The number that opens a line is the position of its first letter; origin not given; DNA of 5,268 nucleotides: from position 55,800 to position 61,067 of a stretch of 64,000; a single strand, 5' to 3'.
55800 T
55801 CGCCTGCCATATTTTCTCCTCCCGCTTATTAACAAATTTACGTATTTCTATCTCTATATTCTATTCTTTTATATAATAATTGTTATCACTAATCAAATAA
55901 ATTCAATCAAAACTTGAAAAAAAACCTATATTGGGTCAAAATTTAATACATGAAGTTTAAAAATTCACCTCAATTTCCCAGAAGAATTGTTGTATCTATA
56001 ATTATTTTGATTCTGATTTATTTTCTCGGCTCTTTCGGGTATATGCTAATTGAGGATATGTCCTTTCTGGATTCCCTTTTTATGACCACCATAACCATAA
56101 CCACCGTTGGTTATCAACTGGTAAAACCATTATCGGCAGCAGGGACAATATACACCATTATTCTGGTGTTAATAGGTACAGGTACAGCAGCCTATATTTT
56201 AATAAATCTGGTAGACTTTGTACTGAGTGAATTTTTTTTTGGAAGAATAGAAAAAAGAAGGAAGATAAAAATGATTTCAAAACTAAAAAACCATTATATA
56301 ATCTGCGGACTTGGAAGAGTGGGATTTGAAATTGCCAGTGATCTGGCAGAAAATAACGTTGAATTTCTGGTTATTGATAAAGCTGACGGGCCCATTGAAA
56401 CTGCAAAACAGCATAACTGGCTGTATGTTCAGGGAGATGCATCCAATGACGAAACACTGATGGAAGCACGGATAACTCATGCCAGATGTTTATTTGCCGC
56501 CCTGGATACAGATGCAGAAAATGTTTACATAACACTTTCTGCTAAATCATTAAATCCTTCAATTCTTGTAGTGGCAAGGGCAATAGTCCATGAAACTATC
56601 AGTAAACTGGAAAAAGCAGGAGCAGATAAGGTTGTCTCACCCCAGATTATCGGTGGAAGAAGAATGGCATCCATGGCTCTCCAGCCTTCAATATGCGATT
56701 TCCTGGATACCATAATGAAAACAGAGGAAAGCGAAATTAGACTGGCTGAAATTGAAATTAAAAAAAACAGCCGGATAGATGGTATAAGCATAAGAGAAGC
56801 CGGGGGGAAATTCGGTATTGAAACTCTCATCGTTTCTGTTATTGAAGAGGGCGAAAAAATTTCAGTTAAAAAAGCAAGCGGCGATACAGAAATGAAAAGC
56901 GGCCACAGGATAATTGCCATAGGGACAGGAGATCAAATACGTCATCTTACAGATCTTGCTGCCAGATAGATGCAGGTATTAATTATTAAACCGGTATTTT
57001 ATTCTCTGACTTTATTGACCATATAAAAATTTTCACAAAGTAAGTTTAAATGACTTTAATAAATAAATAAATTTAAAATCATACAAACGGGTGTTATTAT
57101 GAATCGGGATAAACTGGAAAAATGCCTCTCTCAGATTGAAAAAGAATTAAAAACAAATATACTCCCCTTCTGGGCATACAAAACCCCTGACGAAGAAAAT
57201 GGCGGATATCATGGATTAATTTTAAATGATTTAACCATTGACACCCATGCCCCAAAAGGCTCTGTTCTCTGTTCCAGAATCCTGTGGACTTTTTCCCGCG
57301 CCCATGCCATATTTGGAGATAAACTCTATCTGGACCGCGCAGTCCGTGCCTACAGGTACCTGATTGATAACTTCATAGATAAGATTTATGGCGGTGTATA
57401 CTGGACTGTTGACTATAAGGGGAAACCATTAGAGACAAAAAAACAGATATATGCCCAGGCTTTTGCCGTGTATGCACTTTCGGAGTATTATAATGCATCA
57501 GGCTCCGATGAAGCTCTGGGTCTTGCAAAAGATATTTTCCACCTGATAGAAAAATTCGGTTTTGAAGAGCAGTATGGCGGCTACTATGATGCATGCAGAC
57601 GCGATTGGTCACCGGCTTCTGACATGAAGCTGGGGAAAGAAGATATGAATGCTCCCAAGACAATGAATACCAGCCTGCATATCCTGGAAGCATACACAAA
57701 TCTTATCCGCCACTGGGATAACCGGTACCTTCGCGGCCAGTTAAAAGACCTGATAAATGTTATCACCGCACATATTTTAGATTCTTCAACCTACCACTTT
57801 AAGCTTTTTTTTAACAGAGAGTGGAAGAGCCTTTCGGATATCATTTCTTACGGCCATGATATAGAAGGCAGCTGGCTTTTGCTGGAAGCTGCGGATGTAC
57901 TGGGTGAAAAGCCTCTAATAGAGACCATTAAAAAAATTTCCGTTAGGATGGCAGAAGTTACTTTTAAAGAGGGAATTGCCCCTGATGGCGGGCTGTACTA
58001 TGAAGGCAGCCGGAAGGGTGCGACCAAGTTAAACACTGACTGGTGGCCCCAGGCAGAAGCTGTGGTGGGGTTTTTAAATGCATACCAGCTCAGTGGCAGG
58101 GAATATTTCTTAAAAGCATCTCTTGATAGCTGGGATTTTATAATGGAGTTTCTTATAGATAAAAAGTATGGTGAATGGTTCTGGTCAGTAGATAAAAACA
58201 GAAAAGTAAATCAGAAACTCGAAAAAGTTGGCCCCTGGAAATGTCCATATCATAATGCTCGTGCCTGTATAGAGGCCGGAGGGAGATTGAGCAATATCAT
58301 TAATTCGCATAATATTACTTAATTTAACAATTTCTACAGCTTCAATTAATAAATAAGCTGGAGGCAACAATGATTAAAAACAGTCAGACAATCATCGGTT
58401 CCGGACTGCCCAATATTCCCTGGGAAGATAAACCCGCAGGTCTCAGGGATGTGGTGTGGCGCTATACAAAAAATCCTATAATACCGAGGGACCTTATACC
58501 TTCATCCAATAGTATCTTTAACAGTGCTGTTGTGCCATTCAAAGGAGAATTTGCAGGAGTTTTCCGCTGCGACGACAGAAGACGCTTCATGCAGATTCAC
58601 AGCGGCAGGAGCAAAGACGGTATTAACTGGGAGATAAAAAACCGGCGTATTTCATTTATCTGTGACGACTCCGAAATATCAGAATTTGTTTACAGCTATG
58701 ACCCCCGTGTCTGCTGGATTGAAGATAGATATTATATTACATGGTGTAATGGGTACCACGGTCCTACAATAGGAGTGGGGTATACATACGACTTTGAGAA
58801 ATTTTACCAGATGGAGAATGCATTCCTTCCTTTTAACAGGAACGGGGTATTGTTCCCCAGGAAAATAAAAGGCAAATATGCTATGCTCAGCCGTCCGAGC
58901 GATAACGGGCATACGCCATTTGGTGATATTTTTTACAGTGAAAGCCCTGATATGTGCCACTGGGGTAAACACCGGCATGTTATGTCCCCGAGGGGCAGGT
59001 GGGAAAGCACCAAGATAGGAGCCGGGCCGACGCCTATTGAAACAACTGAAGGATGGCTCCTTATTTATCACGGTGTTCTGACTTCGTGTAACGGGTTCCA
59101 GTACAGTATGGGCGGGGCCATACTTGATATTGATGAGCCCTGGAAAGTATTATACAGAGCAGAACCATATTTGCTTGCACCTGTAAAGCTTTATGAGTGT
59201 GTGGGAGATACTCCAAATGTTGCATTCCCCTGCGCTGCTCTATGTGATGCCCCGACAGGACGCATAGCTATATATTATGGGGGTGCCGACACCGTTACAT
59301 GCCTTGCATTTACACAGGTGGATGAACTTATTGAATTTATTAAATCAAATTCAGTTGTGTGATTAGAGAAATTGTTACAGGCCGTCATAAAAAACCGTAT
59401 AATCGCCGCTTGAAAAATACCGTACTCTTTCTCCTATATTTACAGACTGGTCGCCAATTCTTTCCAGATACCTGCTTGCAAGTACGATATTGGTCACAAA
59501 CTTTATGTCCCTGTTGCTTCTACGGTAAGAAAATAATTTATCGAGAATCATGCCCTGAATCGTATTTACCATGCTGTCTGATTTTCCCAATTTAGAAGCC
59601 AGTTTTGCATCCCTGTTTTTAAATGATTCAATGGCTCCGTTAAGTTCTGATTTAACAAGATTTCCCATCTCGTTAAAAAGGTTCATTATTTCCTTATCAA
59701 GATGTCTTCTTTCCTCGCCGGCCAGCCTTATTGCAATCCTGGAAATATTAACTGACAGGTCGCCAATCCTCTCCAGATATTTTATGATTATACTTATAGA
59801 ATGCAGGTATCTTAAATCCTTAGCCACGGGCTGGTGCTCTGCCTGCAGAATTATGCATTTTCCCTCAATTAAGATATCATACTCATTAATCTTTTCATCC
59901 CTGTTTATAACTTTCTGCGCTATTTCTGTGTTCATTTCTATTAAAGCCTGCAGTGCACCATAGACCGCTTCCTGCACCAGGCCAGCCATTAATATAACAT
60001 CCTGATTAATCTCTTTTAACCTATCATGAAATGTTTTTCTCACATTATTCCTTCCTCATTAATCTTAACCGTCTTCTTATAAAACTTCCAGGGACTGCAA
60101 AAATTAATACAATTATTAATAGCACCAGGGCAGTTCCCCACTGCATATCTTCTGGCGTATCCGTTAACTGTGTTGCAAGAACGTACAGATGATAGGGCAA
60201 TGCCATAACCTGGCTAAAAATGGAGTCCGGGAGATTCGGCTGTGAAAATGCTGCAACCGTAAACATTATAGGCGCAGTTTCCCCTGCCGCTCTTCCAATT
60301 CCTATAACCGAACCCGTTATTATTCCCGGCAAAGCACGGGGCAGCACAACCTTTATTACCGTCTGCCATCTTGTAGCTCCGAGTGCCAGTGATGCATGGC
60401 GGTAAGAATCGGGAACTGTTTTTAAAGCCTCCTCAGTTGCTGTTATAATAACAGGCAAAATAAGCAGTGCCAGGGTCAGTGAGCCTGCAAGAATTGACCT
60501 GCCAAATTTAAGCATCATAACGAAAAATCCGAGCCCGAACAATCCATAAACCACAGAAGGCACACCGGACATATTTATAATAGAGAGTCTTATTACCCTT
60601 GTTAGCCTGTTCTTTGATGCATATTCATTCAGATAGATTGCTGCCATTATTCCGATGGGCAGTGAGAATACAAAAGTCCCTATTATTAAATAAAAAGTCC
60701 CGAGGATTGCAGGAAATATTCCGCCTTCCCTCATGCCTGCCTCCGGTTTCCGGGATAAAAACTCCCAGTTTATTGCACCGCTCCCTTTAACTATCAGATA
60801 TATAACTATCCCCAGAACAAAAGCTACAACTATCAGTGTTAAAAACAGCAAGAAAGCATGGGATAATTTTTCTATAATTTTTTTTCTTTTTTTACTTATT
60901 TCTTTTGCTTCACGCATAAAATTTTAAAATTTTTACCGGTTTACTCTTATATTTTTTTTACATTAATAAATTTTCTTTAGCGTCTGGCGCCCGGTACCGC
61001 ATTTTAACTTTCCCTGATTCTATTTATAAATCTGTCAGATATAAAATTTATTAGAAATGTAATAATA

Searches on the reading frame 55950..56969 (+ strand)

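Call 41: search_protein_families(library=pfam, proteins=[window:55950-56969:+], max_evalue=0.00001)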
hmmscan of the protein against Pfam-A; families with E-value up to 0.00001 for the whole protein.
window:55950-56969:+ (339 aa): 3 families
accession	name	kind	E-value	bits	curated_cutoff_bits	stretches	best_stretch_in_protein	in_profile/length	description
PF02254.24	TrkA_N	-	5.7e-32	110.9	23.8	1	116-231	1-116/116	TrkA-N domain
PF07885.22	Ion_trans_2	-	1.2e-10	41.5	22.5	1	18-91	1-77/79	Ion channel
PF02080.26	TrkA_C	-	3.1e-06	27.4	27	1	265-336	1-69/71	TrkA-C domain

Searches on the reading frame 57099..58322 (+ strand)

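Call 41: search_protein_families(library=pfam, proteins=[window:57099-58322:+], max_evalue=0.00001)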
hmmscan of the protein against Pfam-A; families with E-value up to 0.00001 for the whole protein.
window:57099-58322:+ (407 aa): 1 family
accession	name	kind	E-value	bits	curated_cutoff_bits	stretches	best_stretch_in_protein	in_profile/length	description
PF07221.17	GlcNAc_2-epim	-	2.3e-36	126.2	23.4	1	37-376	2-336/347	N-acylglucosamine 2-epimerase (GlcNAc 2-epimerase)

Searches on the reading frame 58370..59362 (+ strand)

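Call 41: search_protein_families(library=pfam, proteins=[window:58370-59362:+], max_evalue=0.00001)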
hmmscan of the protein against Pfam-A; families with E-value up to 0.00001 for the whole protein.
window:58370-59362:+ (330 aa): 1 family
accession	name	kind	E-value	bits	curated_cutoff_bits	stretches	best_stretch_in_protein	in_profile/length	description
PF04041.19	Glyco_hydro_130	-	3.7e-69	233.6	26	1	14-325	6-319/320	beta-1,4-mannooligosaccharide phosphorylase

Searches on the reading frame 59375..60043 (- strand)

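Call 41: search_protein_families(library=pfam, proteins=[window:59375-60043:-], max_evalue=0.00001)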
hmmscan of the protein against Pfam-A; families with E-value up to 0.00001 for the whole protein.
window:59375-60043:- (222 aa): 1 family
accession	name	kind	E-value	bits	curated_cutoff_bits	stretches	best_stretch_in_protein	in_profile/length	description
PF01895.24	PhoU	-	6.2e-41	139.1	23.5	2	18-103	3-88/89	PhoU domain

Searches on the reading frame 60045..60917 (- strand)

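Call 41: search_protein_families(library=pfam, proteins=[window:60045-60917:-], max_evalue=0.00001)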
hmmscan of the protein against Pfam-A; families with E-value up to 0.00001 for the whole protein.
window:60045-60917:- (290 aa): 1 family
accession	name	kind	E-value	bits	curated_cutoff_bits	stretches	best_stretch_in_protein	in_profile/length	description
PF00528.27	BPD_transp_1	-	3.8e-20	72.8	26.4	1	86-284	2-178/184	Binding-protein-dependent transport system inner membrane component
